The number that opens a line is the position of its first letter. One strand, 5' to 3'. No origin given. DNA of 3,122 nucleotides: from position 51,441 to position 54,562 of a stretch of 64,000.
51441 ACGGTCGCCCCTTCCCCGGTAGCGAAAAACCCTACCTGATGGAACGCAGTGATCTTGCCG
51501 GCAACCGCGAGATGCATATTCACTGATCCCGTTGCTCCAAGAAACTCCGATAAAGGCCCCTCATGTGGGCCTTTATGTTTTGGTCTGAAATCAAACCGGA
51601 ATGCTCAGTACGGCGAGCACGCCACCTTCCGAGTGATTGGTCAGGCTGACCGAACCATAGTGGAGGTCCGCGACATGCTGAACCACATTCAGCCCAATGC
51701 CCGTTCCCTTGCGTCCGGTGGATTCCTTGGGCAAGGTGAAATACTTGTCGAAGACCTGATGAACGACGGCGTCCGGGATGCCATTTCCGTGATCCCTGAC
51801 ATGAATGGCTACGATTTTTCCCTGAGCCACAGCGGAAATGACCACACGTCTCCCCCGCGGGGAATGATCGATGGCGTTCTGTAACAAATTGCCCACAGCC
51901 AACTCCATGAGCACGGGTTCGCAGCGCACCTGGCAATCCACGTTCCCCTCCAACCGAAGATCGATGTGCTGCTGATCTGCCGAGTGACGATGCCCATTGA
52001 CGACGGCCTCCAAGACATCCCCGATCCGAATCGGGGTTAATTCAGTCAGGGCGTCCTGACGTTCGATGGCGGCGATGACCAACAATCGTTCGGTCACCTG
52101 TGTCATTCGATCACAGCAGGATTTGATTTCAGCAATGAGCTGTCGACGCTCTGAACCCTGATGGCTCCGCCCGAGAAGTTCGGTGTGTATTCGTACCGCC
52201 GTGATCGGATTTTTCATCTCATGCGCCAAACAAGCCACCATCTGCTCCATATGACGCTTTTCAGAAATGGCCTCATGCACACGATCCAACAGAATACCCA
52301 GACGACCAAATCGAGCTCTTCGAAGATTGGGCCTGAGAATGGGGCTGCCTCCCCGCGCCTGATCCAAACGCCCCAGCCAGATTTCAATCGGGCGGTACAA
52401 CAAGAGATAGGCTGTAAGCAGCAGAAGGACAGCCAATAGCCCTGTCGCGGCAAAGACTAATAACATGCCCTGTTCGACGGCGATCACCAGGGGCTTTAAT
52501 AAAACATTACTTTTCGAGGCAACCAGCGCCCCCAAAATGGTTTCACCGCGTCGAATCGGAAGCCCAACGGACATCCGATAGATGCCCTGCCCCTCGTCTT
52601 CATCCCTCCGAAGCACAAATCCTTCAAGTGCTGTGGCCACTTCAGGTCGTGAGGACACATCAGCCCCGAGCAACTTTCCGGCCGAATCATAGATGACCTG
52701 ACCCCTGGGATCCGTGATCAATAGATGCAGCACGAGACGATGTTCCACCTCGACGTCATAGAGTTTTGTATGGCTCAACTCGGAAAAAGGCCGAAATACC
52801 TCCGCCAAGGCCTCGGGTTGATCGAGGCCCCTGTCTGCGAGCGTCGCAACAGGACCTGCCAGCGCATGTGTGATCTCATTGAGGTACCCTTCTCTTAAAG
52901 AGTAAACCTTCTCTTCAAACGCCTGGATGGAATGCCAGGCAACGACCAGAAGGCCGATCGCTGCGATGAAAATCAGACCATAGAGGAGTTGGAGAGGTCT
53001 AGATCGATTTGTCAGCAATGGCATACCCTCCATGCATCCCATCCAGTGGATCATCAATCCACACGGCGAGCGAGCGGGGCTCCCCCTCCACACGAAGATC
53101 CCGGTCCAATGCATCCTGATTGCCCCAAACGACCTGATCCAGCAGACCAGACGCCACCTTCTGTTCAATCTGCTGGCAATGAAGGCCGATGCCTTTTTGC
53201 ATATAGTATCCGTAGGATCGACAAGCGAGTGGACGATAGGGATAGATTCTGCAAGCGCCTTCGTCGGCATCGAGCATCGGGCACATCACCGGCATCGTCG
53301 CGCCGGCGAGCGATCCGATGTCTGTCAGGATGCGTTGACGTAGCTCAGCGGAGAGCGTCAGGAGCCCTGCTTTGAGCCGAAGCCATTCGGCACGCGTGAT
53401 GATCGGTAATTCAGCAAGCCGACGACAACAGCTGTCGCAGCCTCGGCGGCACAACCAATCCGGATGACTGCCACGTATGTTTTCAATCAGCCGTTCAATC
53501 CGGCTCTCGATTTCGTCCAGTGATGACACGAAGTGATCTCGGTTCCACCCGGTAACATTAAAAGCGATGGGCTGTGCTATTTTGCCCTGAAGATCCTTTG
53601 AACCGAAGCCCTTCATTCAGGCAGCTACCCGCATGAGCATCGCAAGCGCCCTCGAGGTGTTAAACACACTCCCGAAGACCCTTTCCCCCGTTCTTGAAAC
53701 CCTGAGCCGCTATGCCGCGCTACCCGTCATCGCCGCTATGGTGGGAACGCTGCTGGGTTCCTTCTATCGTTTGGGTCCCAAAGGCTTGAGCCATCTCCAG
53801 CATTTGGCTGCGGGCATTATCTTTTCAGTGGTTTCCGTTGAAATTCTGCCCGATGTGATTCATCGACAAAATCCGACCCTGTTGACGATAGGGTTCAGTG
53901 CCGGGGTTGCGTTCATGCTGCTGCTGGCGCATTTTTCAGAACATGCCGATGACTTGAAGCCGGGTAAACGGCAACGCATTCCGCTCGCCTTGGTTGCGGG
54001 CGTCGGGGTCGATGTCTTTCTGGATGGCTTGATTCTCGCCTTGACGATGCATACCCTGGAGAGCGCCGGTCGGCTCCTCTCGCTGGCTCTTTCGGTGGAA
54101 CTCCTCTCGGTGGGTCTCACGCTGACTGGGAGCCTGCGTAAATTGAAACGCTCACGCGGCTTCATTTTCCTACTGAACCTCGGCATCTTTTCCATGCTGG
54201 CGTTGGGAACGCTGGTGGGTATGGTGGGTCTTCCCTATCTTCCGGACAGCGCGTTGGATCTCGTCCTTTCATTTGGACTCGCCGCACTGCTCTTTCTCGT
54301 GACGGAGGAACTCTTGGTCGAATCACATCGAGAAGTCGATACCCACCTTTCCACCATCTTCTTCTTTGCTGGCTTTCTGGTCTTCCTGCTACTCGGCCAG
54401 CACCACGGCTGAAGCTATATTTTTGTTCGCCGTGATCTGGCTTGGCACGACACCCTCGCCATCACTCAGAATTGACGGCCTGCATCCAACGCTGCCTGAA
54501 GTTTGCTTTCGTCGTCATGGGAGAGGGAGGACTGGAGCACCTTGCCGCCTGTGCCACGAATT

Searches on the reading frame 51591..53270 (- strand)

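Call 42: search_protein_families(library=pfam, proteins=[window:51591-53270:-], max_evalue=0.00001)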
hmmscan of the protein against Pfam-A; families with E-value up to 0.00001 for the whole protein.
window:51591-53270:- (559 aa): 2 families
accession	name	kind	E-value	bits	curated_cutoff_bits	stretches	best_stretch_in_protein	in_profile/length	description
PF02518.31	HATPase_c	-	4.2e-20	72.7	26.4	1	454-558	5-108/111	Histidine kinase-, DNA gyrase B-, and HSP90-like ATPase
PF00512.31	HisKA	-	7.2e-13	48.8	26.9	1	341-403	2-64/66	His Kinase A (phospho-acceptor) domain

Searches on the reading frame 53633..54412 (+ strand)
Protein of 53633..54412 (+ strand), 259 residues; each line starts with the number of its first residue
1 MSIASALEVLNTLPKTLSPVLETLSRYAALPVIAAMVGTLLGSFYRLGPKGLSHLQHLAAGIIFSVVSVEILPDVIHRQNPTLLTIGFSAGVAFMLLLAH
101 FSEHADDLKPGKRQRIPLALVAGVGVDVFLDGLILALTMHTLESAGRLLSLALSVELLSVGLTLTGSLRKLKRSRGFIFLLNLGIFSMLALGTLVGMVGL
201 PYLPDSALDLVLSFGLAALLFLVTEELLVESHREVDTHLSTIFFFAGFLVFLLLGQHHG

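Call 42: search_protein_families(library=pfam, proteins=[window:53633-54412:+], max_evalue=0.00001)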
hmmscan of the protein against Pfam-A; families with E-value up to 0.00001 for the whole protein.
window:53633-54412:+ (259 aa): 1 family
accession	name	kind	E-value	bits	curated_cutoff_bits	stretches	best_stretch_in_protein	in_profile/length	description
PF02535.28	Zip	-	1.1e-09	38.5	35.1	1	104-254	165-322/323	ZIP Zinc transporter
